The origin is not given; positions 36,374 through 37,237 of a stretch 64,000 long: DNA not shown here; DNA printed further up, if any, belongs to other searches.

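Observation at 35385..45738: Ten-gene minus-strand catabolic cluster: TRAP importer, two Rieske dioxygenase alpha/beta pairs, SDR, two HAAO-like cupins, GNSGG hydrolase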

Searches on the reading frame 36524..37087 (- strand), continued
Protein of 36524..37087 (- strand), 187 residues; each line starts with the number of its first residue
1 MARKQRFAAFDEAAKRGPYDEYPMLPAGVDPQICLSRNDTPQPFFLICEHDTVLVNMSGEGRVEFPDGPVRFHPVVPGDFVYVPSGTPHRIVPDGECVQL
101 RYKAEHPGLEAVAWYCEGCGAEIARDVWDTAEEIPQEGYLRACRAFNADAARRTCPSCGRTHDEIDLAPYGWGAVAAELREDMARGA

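Call 66: fold_search(model_id=the predicted structure, library=pdb)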
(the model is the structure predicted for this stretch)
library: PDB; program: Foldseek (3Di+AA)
matches with E <= 10: 1865; with E <= 0.001: 343
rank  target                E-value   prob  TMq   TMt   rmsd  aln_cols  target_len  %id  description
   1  5v26_B                5.9e-10  1.00  0.74  0.80   3.1       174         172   17  1.78 angstrom crystal structure of P97H 3-hydroxyanthranilate-3,4-dioxygenase from Cupriavidus metallidurans (released 2018-03-07)
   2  5v27                  6.2e-10  1.00  0.70  0.74   3.8       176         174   17  2.35 angstrom crystal structure of P97V 3-hydroxyanthranilate-3,4-dioxygenase from Cupriavidus metallidurans (released 2018-03-07)
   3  6vib                  7.0e-10  1.00  0.70  0.74   3.6       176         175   18  Observing a ring-cleaving dioxygenase in action through a crystalline lens - enol tautomers of ACMS bidentately bound st (released 2020-07-29)
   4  4wzc                  7.8e-10  1.00  0.71  0.76   3.4       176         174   18  Understanding Extradiol Dioxygenase Mechanism in NAD+ Biosynthesis by Viewing Catalytic Intermediates - 2,3-cis-4,5-tran (released 2016-02-10)
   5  5v28                  8.8e-10  1.00  0.70  0.75   3.2       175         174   17  2.72 angstrom crystal structure of P97A 3-hydroxyanthranilate-3,4-dioxygenase from Cupriavidus metallidurans (released 2018-03-07)
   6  6d60                  9.3e-10  1.00  0.70  0.75   3.2       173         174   18  Crystal structure of 3-hydroxyanthranilate-3,4-dioxygenase I142P from Cupriavidus metallidurans (released 2018-06-06)
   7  6bvs                  1.1e-09  1.00  0.70  0.75   3.6       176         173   18  Crystal structure of 3-hydroxyanthranilate-3,4-dioxygenase I142A from Cupriavidus metallidurans in complex with 4-Cl-3-H (released 2018-06-06)
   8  4hsl                  1.2e-09  1.00  0.68  0.72   3.9       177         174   17  2.00 angstrom x-ray crystal structure of substrate-bound E110A 3-hydroxyanthranilate-3,4-dioxygenase from Cupriavidus me (released 2013-11-27)
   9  1zvf_A                1.3e-09  1.00  0.70  0.74   3.5       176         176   17  The crystal structure of 3-hydroxyanthranilate 3,4-dioxygenase from Saccharomyces cerevisiae (released 2006-06-02)
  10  1yfu                  1.6e-09  1.00  0.70  0.75   3.6       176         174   18  Crystal structure of 3-hydroxyanthranilate-3,4-dioxygenase from Ralstonia metallidurans (released 2005-05-31)
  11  6vi8                  1.6e-09  1.00  0.70  0.73   3.8       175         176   16  Observing a ring-cleaving dioxygenase in action through a crystalline lens - a superoxo bound structure (released 2020-07-29)
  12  6bvp                  1.8e-09  1.00  0.69  0.75   3.7       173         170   18  Crystal structure of 3-hydroxyanthranilate-3,4-dioxygenase N27A from Cupriavidus metallidurans (released 2018-06-06)
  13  6vi7                  2.0e-09  1.00  0.70  0.75   3.5       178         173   16  Probing extradiol dioxygenase mechanism in NAD(+) biosynthesis by viewing reaction cycle intermediates - a substrate bid (released 2020-02-12)
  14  5v26_A                2.2e-09  1.00  0.62  0.68   2.8       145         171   18  1.78 angstrom crystal structure of P97H 3-hydroxyanthranilate-3,4-dioxygenase from Cupriavidus metallidurans (released 2018-03-07)
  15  6x11                  3.9e-09  1.00  0.71  0.76   3.6       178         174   17  Observing a ring-cleaving dioxygenase in action through a crystalline lens - an enol tautomer of ACMS monodentately boun (released 2020-07-29)
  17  1zvf_B                5.1e-09  1.00  0.69  0.74   3.2       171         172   18  The crystal structure of 3-hydroxyanthranilate 3,4-dioxygenase from Saccharomyces cerevisiae (released 2006-06-02)
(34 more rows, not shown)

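Call 89: search_protein_families(library=pfam, proteins=[L062:11247-12248:+, L045:8952-9233:+, L026:15671-16768:+, L072:8394-8954:+, L054:7045-7608:+, L013:11306-12499:-, L048:16335-17201:-, L080:783-1505:+, L047:14622-16004:-, L065:10560-11771:+], max_evalue=0.001)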
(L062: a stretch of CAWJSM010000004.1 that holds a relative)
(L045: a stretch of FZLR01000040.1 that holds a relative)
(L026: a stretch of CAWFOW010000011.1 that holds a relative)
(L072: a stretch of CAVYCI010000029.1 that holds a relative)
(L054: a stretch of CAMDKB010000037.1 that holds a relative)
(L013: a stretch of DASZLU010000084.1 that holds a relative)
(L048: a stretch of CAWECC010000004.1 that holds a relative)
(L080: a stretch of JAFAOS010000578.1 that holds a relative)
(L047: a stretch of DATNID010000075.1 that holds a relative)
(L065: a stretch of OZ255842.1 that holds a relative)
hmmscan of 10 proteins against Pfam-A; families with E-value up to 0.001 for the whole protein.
L062:11247-12248:+ (333 aa): 1 family
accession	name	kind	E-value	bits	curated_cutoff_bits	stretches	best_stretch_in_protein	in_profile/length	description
PF16868.10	NMT1_3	-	2.5e-25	90.1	27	1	59-330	37-289/289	NMT1-like family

L045:8952-9233:+ (93 aa): 1 family
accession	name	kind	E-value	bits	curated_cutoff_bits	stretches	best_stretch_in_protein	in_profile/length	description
PF14026.12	SCO4226-like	-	5.7e-07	30.1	28.5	1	4-74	1-76/76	Nickel responsive protein SCO4226-like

L026:15671-16768:+ (365 aa): 1 family
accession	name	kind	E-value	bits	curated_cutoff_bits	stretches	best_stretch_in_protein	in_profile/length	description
PF00296.26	Bac_luciferase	-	4.5e-46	158.1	27.9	1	24-324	10-305/314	Luciferase-like monooxygenase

L072:8394-8954:+ (186 aa): 5 families
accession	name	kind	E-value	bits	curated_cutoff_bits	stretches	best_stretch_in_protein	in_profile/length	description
PF01047.28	MarR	-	2e-11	44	24.6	1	51-107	2-58/59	MarR family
PF12802.13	MarR_2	-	2.1e-10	41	27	1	49-106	2-60/61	MarR family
PF13463.12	HTH_27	-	0.0003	21.5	22.2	1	63-116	15-68/68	Winged helix DNA-binding domain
PF22381.2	Staph_reg_Sar_Rot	-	0.0006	20.3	27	1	49-122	11-84/85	Transcriptional regulator SarA/Rot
PF25212.1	HVO_A0114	-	0.00064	19.9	27.6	0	51-103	21-73/84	HVO_A0114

L054:7045-7608:+ (187 aa): 2 families
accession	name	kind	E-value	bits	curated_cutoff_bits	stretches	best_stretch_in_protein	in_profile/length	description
PF12802.13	MarR_2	-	1.2e-11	45.1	27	1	57-112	2-59/61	MarR family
PF13551.12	HTH_29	-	3.1e-05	24.4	28.1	1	75-117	13-58/64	Winged helix-turn helix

L013:11306-12499:- (397 aa): 2 families
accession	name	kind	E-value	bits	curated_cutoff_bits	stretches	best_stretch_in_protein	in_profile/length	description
PF00557.29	Peptidase_M24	-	1e-21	78.1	23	1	177-380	2-208/208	Metallopeptidase family M24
PF01321.24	Creatinase_N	-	1.3e-10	42.3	22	1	20-167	1-126/128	Creatinase/Prolidase N-terminal domain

L048:16335-17201:- (288 aa): 2 families
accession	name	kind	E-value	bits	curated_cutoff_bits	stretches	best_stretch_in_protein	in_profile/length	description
PF01557.24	FAA_hydrolase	-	2.4e-70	237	23.9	1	75-279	3-213/214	Fumarylacetoacetate (FAA) hydrolase C-terminal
PF10370.14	Rv2993c-like_N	-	5.7e-07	30.8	21.3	1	1-67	1-50/50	Rv2993c-like, N-terminal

L080:783-1505:+ (240 aa): 1 family
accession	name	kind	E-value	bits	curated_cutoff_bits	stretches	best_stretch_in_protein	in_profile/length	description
PF00596.27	Aldolase_II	-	1.4e-25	90.7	22.2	1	11-193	2-182/183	Class II Aldolase and Adducin N-terminal domain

L047:14622-16004:- (460 aa): 3 families
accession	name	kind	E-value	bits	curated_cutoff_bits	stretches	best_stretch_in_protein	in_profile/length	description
PF07690.21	MFS_1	-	4.4e-44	151.2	33.4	2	30-340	4-288/347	Major Facilitator Superfamily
PF00083.30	Sugar_tr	-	4.8e-23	82.2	22.3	1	59-427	48-434/452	Sugar (and other) transporter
PF06779.20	MFS_4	-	0.00033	20.5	26.3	1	46-202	17-176/364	Uncharacterised MFS-type transporter YbfB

L065:10560-11771:+ (403 aa): 2 families
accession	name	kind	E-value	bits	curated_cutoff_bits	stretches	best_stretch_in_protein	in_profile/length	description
PF13458.12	Peripla_BP_6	-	2e-37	130.1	31.7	1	46-381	7-334/343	Periplasmic binding protein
PF13433.12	Peripla_BP_5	-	6.5e-05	22.6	27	1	46-275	6-234/363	Periplasmic binding protein domain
